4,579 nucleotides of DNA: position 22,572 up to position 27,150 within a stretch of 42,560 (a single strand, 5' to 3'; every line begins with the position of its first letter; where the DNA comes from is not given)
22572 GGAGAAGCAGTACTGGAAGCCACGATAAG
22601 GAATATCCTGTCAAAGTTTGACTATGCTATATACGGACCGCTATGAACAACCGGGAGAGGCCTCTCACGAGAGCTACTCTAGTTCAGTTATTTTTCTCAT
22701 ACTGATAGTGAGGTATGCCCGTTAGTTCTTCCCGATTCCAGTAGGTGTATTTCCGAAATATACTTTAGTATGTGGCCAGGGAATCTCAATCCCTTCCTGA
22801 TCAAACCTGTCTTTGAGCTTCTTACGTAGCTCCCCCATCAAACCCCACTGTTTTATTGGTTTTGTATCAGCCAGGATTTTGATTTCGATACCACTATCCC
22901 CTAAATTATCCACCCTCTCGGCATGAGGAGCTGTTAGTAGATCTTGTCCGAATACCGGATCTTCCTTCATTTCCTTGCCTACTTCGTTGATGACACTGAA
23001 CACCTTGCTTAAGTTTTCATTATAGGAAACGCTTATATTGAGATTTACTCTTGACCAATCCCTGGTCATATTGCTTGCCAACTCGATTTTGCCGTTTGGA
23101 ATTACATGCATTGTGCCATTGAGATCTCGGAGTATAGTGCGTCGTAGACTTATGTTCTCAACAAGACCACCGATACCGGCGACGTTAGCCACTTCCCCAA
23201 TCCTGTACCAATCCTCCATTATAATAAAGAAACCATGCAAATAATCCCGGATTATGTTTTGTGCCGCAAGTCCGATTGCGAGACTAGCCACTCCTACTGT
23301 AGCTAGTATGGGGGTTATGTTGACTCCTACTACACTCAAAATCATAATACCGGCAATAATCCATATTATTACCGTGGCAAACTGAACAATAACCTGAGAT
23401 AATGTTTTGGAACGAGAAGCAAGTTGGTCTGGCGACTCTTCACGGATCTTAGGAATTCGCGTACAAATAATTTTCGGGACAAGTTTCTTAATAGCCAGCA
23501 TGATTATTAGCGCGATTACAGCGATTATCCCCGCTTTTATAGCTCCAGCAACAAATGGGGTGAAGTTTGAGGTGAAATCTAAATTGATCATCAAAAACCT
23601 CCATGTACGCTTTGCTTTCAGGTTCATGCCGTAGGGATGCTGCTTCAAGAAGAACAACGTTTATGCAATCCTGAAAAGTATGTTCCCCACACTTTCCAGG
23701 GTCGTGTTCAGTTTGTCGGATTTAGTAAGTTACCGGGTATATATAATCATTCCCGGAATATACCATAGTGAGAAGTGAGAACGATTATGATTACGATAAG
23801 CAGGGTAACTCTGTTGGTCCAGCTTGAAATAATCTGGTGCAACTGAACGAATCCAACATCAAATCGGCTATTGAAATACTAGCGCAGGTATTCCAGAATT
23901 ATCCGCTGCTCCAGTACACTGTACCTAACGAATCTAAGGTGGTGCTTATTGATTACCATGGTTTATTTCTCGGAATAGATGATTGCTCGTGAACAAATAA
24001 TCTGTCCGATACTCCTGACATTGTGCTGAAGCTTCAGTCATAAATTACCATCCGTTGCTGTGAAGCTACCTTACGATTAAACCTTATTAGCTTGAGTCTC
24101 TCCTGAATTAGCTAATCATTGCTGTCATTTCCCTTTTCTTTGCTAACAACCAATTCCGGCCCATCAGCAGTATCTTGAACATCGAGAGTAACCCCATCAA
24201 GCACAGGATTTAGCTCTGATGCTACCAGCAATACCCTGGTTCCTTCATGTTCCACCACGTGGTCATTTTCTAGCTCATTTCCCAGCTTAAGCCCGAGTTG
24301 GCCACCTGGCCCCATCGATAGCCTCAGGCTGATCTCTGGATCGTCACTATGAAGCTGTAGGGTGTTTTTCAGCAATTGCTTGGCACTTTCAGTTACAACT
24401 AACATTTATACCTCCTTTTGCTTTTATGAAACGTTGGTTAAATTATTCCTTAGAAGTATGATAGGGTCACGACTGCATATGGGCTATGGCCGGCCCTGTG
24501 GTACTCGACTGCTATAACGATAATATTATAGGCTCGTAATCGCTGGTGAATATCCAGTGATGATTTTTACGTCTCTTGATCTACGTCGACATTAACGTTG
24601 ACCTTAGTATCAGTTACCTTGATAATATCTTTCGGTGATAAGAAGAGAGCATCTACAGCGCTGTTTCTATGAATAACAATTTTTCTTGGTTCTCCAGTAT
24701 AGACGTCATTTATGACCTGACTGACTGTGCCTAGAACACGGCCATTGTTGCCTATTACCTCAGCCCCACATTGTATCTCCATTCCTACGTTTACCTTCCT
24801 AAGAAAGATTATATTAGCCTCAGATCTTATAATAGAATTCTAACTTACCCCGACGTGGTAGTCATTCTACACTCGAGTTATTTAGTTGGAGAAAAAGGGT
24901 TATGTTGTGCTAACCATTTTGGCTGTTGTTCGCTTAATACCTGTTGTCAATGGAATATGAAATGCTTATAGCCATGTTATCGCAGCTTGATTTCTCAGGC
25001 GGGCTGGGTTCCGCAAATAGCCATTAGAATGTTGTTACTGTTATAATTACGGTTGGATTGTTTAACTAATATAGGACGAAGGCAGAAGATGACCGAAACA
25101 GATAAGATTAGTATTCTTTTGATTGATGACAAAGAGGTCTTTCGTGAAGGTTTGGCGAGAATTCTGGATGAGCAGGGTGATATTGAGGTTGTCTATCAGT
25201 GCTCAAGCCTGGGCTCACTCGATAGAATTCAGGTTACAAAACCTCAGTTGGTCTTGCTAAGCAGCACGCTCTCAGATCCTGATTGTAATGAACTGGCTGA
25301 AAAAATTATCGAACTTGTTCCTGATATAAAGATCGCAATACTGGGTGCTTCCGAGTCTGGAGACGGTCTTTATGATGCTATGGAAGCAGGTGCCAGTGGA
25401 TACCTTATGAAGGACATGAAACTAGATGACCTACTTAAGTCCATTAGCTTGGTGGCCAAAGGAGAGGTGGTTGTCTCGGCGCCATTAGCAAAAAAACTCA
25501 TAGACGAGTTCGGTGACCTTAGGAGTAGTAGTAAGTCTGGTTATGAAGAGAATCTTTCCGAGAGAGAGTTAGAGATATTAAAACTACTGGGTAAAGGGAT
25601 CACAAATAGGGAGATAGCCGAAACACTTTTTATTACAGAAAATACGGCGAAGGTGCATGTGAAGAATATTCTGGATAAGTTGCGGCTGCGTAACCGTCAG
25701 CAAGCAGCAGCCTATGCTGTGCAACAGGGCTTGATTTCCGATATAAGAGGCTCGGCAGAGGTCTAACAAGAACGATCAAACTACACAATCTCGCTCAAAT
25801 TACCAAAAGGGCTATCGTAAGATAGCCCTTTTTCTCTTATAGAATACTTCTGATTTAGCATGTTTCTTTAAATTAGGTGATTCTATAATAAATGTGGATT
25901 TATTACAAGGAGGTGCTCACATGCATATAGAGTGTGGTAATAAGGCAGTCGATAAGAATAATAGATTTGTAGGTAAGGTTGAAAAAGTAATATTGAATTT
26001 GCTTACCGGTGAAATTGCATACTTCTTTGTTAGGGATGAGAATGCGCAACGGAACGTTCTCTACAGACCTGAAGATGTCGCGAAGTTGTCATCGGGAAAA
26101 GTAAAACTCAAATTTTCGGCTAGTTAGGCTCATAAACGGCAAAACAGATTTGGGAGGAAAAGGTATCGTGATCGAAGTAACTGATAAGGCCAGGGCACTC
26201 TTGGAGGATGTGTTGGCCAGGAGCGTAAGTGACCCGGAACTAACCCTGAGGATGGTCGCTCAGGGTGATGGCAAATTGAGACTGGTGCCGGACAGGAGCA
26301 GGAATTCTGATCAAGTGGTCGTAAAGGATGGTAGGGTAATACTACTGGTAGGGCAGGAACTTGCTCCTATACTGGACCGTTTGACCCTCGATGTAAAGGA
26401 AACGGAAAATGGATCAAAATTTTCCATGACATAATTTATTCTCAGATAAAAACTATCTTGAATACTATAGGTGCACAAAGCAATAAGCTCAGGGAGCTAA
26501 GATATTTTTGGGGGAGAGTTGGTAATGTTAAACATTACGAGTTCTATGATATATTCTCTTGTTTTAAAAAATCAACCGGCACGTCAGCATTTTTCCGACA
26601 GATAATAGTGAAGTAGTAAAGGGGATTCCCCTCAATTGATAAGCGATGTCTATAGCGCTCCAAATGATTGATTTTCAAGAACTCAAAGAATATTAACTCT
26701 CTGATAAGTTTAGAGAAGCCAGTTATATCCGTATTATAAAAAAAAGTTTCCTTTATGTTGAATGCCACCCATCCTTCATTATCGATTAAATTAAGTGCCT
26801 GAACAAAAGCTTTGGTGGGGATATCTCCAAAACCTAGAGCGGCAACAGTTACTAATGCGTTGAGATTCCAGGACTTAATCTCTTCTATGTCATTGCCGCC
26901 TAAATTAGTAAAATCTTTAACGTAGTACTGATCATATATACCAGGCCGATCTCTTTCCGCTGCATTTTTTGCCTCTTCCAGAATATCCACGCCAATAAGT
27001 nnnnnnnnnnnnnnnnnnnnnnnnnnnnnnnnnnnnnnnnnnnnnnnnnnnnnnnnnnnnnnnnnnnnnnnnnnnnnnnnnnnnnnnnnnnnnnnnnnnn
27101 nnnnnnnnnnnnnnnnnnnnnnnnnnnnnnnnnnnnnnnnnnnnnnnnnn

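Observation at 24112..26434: Mirror-image module: two diverged PRC-barrel + Cys-less IscA-fold gene pairs flanking an orphan LuxR-type regulator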

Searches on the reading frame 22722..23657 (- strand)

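Call 3: search_protein_families(library=pfam, proteins=[window:22722-23657:-], max_evalue=1)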
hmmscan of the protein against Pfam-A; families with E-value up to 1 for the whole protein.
window:22722-23657:- (311 aa): 4 families
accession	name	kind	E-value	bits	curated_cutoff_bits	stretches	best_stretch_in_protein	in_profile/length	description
PF00924.24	MS_channel_2nd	-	4.6e-13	49.5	20.2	1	134-191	1-58/68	Mechanosensitive ion channel, beta-domain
PF21082.3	MS_channel_3rd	-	2e-07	31.8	21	1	204-292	1-88/88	Mechanosensitive ion channel MscS, C-terminal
PF21088.3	MS_channel_1st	-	3.1e-07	30.7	23.1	1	95-133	4-42/42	Mechanosensitive ion channel, transmembrane helices 2/3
PF23097.1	NOL10_2nd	-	0.14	12.8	27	1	130-145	21-35/48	Nucleolar protein 10-like, second domain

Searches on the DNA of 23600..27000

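Call 58: search_rna_families(source=window, start=23600, end=27000, threshold=evalue, max_evalue=1)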
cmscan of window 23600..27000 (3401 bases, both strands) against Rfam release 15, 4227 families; matches with E-value up to 1: 4.
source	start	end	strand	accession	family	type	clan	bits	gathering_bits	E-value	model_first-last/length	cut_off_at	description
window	25796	25906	+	RF01808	MicX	Gene; sRNA;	-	31.5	75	0.00022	1-194/194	no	MicX Vibrio cholerae sRNA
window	25797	25903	-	RF02053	STnc430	Gene; sRNA;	-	28.1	47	0.14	1-162/162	no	Enterobacterial sRNA STnc430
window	25788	25881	-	RF00327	snoZ194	Gene; snRNA; snoRNA; CD-box;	-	24.6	50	0.55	1-108/108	no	Small nucleolar RNA Z194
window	25766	25840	-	RF01808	MicX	Gene; sRNA;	-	21.9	75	0.077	1-194/194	no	MicX Vibrio cholerae sRNA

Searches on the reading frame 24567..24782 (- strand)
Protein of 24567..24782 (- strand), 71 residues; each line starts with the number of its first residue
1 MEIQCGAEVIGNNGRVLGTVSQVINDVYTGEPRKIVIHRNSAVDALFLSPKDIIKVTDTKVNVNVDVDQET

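Call 3: search_protein_families(library=pfam, proteins=[window:24567-24782:-], max_evalue=1)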
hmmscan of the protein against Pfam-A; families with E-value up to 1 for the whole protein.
window:24567-24782:- (71 aa): 2 families
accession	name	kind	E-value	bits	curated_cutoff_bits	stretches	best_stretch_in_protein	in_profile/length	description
PF05239.21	PRC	-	5.7e-05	23.5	21.2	1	6-68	11-76/78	PRC-barrel domain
PF21669.3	SHLD2_OB1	-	0.0063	16.6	26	1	23-65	54-95/138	Shieldin complex subunit 2, first OB fold domain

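Call 4: search_protein_families(library=ncbifam, proteins=[window:24567-24782:-], max_evalue=1)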
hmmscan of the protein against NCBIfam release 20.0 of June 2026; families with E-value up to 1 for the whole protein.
window:24567-24782:- (71 aa): 1 family
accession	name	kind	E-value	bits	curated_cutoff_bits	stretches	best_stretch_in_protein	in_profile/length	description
NF010562.0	PRK13957.1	equivalog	0.081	12.1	414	1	3-43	173-216/252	indole-3-glycerol-phosphate synthase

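Call 25: find_homologous_proteins(query=window:24570-24782:-, max_evalue=0.001)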
Query seq(71 aa) (71 aa): 8 proteins with E <= 0.001 among 9 candidates.
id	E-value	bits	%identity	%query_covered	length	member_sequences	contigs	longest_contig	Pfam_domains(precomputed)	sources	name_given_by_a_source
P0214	3.8e-38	145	100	100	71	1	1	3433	-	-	-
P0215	2.5e-31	124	83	99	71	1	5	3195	PF05239.22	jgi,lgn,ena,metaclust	metaclust:\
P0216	7.3e-24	100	69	99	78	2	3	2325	-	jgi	-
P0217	5.9e-11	60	46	97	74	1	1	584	-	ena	-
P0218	1.9e-10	58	41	99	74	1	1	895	-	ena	-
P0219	4.7e-10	57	46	97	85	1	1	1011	-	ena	-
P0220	7.0e-10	56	41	97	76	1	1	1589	-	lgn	-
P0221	3.5e-9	54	39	97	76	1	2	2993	-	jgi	jgi:sporulation protein YlmC with PRC-barrel domain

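Call 38: find_encoding_contigs(protein=P0215, flank=5000, max_places=4)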
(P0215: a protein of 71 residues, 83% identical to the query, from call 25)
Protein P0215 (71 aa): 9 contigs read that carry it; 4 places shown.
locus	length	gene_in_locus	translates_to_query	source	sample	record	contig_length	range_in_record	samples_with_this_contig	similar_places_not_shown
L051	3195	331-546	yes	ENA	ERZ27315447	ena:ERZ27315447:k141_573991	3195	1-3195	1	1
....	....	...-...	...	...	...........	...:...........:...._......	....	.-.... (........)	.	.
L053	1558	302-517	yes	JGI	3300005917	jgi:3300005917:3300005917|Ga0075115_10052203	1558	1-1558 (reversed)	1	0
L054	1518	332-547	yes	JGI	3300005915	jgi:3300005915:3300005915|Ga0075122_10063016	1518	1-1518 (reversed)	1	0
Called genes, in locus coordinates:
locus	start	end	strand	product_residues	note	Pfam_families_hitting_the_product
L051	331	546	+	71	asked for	PF05239:PRC (weak)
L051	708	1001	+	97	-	-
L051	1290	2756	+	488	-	PF00982:Glyco_transf_20, PF00534:Glycos_transf_1 (faint)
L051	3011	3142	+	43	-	-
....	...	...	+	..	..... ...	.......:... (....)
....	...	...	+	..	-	-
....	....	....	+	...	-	?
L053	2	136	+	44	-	?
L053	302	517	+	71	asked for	PF05239:PRC (weak)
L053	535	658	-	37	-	-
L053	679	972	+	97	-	-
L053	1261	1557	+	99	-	?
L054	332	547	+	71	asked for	PF05239:PRC (weak)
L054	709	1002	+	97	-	-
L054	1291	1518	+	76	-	?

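Call 39: find_encoding_contigs(protein=P0216, flank=5000, max_places=3)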
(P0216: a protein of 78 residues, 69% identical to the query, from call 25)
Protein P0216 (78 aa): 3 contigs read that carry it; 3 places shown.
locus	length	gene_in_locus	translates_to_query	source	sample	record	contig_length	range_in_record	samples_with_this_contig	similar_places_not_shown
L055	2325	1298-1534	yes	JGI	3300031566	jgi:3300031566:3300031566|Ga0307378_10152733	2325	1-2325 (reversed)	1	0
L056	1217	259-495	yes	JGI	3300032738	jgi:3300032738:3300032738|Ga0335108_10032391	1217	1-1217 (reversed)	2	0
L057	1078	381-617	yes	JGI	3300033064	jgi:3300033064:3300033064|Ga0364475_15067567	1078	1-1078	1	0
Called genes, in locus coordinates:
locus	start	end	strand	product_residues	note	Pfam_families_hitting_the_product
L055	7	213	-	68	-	-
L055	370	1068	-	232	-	PF00072:Response_reg, PF00196:GerE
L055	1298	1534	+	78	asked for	-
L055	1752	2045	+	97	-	-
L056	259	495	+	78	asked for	-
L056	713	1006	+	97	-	-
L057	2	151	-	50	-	?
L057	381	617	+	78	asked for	-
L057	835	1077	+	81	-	?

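Call 53: predict_structure(alignment_id=A2)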
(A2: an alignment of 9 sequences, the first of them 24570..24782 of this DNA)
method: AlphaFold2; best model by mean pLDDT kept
length: 71 residues; sequences in the alignment: 9
mean_pLDDT: 86.0   pTM: 0.72
mean pLDDT of the five models: 86.0, 84.9, 84.8, 84.2, 72.3
residues with pLDDT >= 90: 38; 70-90: 27; 50-70: 4; < 50: 2
segments of 3 or more residues with pLDDT < 50: none
pLDDT, mean of each block of 10 residues (from residue 1): 88 91 91 89 84 90 74 36
secondary structure, 60 per line:
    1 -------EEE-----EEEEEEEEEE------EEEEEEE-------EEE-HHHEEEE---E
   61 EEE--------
elements in order: E8-10 E16-25 E32-38 E46-48 E53-56 E60-63

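Call 57: fold_search(model_id=the predicted structure, library=pdb)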
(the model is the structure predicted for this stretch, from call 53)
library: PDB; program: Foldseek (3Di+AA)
matches with E <= 10: 412; with E <= 0.001: 28
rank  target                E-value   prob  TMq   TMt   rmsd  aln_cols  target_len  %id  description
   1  1pm3_A                2.4e-04  1.00  0.68  0.70   4.7        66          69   18  MTH1859 (released 2003-08-12)
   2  8onw_D                3.1e-04  1.00  0.72  0.68   2.4        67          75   22  Crystal structure of the hetero-dimeric complex from Archaeoglobus fulgidus PRC1 and PRC2 domains (released 2024-04-10)
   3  2gnu_H                3.5e-04  1.00  0.76  0.25   1.7        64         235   20  The crystallization of reaction center from Rhodobacter sphaeroides occurs via a new route (released 2006-11-07)
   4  8wdu_H                3.7e-04  1.00  0.77  0.23   1.7        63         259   25  Photosynthetic LH1-RC complex from the purple sulfur bacterium Allochromatium vinosum purified by sucrose density (released 2024-02-21)
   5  2hit_H                4.2e-04  1.00  0.76  0.24   1.7        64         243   20  Reaction centre from Rhodobacter sphaeroides strain R-26.1 complexed with dibrominated phosphatidylethanolamine (released 2007-03-27)
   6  8onw_E                4.5e-04  1.00  0.70  0.67   2.4        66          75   14  Crystal structure of the hetero-dimeric complex from Archaeoglobus fulgidus PRC1 and PRC2 domains (released 2024-04-10)
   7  3htr_B                4.5e-04  1.00  0.71  0.58   3.0        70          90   21  Crystal Structure of PRC-barrel Domain Protein from Rhodopseudomonas palustris (released 2009-07-07)
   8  3g7f_H                5.1e-04  1.00  0.76  0.23   1.2        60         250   18  Crystal structure of Blastochloris viridis heterodimer mutant reaction center (released 2009-09-22)
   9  7p17_H                5.1e-04  1.00  0.76  0.24   1.7        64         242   20  F(M197)H mutant structure of Photosynthetic Reaction Center From Rhodobacter Sphaeroides strain RV by fixed-target ser (released 2022-07-13)
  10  8onw_C                5.1e-04  1.00  0.73  0.69   2.9        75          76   13  Crystal structure of the hetero-dimeric complex from Archaeoglobus fulgidus PRC1 and PRC2 domains (released 2024-04-10)
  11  2hg9_H                5.4e-04  1.00  0.76  0.24   1.7        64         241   20  Reaction centre from Rhodobacter sphaeroides strain R-26.1 complexed with tetrabrominated phosphatidylcholine (released 2007-03-27)
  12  9klm_H                5.8e-04  1.00  0.76  0.24   1.6        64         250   20  Cryo-EM structure of the monomeric Rhodobacter sphaeroides G1C LH1-RC core complex (released 2025-11-19)
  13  8b64_H                5.8e-04  1.00  0.74  0.23   3.1        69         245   20  Cryo-EM structure of RC-LH1-PufX photosynthetic core complex from Rba. capsulatus (released 2023-02-01)
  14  1jgw_H                6.5e-04  1.00  0.76  0.25   1.7        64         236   20  Photosynthetic Reaction Center Mutant With Thr M 21 Replaced With Leu (released 2001-09-05)
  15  7f0l_H                6.5e-04  1.00  0.76  0.24   1.7        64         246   20  STRUCTURE OF PHOTOSYNTHETIC LH1-RC SUPER-COMPLEX OF RHODOBACTER SPHAEROIDES MONOMER (released 2021-11-10)
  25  3htr_A                8.9e-04  1.00  0.70  0.53   3.1        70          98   21  Crystal Structure of PRC-barrel Domain Protein from Rhodopseudomonas palustris (released 2009-07-07)
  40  1pm3_B                1.6e-03  1.00  0.73  0.76   2.4        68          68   19  MTH1859 (released 2003-08-12)
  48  8onw_A                2.1e-03  1.00  0.70  0.56   2.4        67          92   22  Crystal structure of the hetero-dimeric complex from Archaeoglobus fulgidus PRC1 and PRC2 domains (released 2024-04-10)
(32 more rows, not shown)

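Call 62: find_related_loci(query=A2, collection=metagenome_contigs, flank=5000)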
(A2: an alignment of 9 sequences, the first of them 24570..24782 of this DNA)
Query A2 (71 aa) in metagenome_contigs; peptide patterns used: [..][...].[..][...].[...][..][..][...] (x = any residue, [..] = any of these).
211 stretches matched a pattern; 66 encode a relative of the query (tblastn E <= 1e-3); 66 distinct loci.
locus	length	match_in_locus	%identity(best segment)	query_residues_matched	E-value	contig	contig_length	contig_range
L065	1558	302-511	83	1-70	3e-37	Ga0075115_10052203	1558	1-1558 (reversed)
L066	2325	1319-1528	69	1-70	3e-29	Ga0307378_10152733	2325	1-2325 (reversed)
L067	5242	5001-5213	48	1-71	3e-20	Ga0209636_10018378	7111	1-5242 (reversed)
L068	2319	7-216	43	1-70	1e-18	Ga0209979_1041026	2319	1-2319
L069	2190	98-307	43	1-70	4e-18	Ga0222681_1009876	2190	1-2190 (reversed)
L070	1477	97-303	45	1-69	1e-17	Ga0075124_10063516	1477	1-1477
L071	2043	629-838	44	1-70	1e-17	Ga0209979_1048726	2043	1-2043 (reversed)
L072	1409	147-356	43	1-70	1e-17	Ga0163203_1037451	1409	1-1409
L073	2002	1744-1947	46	1-68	3e-17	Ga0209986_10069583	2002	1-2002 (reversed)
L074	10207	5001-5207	43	1-69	4e-17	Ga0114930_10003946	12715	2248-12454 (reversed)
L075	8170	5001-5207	43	1-69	4e-17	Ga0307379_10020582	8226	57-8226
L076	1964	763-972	39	1-70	7e-17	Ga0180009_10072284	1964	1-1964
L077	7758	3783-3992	41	1-70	7e-17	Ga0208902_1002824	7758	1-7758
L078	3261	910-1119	41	1-70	1e-16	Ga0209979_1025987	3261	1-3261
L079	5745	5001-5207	42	1-69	1e-16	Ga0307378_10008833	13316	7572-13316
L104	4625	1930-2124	45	1-65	3e-15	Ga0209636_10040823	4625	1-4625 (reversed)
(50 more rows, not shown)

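Call 75: search_protein_families(library=padloc, proteins=[window:24567-24782:-], max_evalue=0.1)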
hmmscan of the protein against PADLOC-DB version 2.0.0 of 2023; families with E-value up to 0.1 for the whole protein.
window:24567-24782:- (71 aa): 0 families

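Call 76: search_protein_families(library=phrogs, proteins=[window:24567-24782:-], max_evalue=0.1)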
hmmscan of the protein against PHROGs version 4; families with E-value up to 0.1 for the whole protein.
window:24567-24782:- (71 aa): 0 families

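Call 96: search_protein_families(library=ncbifam, proteins=[L074:5401-6333:+, L074:4394-5092:+, L074:5218-5397:+, L074:6388-6651:+, L074:6596-6922:+, L074:7729-7962:+, L074:6996-7322:+], max_evalue=0.01)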
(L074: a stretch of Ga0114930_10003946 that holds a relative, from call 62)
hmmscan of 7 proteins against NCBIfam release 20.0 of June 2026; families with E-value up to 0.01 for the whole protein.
L074:5401-6333:+ (310 aa): 51 families (the best 25 are shown)
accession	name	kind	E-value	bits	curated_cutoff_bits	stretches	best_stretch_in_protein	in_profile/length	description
NF004208.0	PRK05658.1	equivalog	1.5e-128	430.5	555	1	41-310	362-630/631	RNA polymerase sigma factor RpoD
NF006666.0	PRK09210.1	equivalog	9e-126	420.1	572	1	32-310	96-370/370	RNA polymerase sigma factor RpoD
NF004561.0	PRK05901.1-3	equivalog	6.1e-111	372.1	582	1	69-310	296-537/537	RNA polymerase sigma factor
TIGR02393.1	RpoD_Cterm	equivalog_domain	6.4e-108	359.8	354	1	73-309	1-237/238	RNA polymerase sigma factor RpoD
NF004560.0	PRK05901.1-1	equivalog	3.8e-107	359.5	711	1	69-310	275-516/516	RNA polymerase sigma factor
NF005643.0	PRK07406.1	equivalog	1.3e-104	350.4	500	1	70-309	158-396/397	RNA polymerase sigma factor RpoD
NF005920.0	PRK07921.1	subfamily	4e-100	335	464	1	69-308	87-326/328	RNA polymerase sigma factor SigB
NF041931.2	MzaA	equivalog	1.1e-98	331.9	800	1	52-310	456-715/726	MZA anti-phage system associated sigma-70 family RNA polymerase sigma factor MzaA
NF004562.0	PRK05901.1-4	equivalog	1.2e-97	327.8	779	1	69-310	313-554/571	RNA polymerase sigma factor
TIGR02997.1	Sig70-cyanoRpoD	subfamily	1.2e-95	320.3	384.5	1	69-297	71-298/298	RNA polymerase sigma factor, RpoD/SigA family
NF005785.0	PRK07598.1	equivalog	2.1e-87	293.6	554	1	68-310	171-412/415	RNA polymerase sigma factor SigC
TIGR02394.1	rpoS_proteo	equivalog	2.6e-86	289.7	378.7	1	31-302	9-276/285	RNA polymerase sigma factor RpoS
NF004565.0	PRK05901.2-3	equivalog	5.2e-86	289.4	484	1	36-309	217-499/501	RNA polymerase sigma factor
NF004207.0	PRK05657.1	equivalog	2.7e-84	283.4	394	1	28-305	49-322/329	RNA polymerase sigma factor RpoS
NF004564.0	PRK05901.2-2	equivalog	1.1e-82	278.3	617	1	34-306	210-489/500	RNA polymerase sigma factor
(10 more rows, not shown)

L074:4394-5092:+ (232 aa): 0 families

L074:5218-5397:+ (59 aa): 3 families
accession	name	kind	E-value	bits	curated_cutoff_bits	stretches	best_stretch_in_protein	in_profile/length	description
TIGR02605.1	CxxC_CxxC_SSSS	subfamily_domain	0.0017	18.4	31.3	0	28-45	6-23/52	FmdB family zinc ribbon protein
NF041197.2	CxxC_Se_CxxC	equivalog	0.0026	17.9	40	0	3-17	16-30/53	dual CXXC motif small (seleno)protein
NF001607.0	PRK00398.1-4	equivalog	0.008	15.9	89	0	1-19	5-23/53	DNA-directed RNA polymerase subunit P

L074:6388-6651:+ (87 aa): 0 families

L074:6596-6922:+ (108 aa): 0 families

L074:7729-7962:+ (77 aa): 0 families

L074:6996-7322:+ (108 aa): 7 families
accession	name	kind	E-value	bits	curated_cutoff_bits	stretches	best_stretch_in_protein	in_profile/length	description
TIGR00049.1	TIGR00049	subfamily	4.8e-08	33.1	58.8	1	4-88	3-87/106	iron-sulfur cluster assembly accessory protein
TIGR02011.1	IscA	equivalog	7.6e-08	32.6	150.6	1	3-87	2-86/105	iron-sulfur cluster assembly protein IscA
NF007049.0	PRK09502.1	equivalog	6.4e-06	26.3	181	1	2-87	3-88/107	iron-sulfur cluster assembly protein IscA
NF010147.0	PRK13623.1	equivalog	4e-05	23.8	117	1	2-89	10-97/115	iron-sulfur cluster insertion protein ErpA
NF038090.1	IscA_HesB_Se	subfamily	8.4e-05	22.8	85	1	1-90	1-89/101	IscA/HesB family protein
TIGR01997.1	sufA_proteo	equivalog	0.00021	21.4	136.2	1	3-84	4-84/107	Fe-S cluster assembly scaffold SufA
TIGR01911.1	HesB_rel_seleno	subfamily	0.0047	17.5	66.35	1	3-83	5-84/92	HesB-like protein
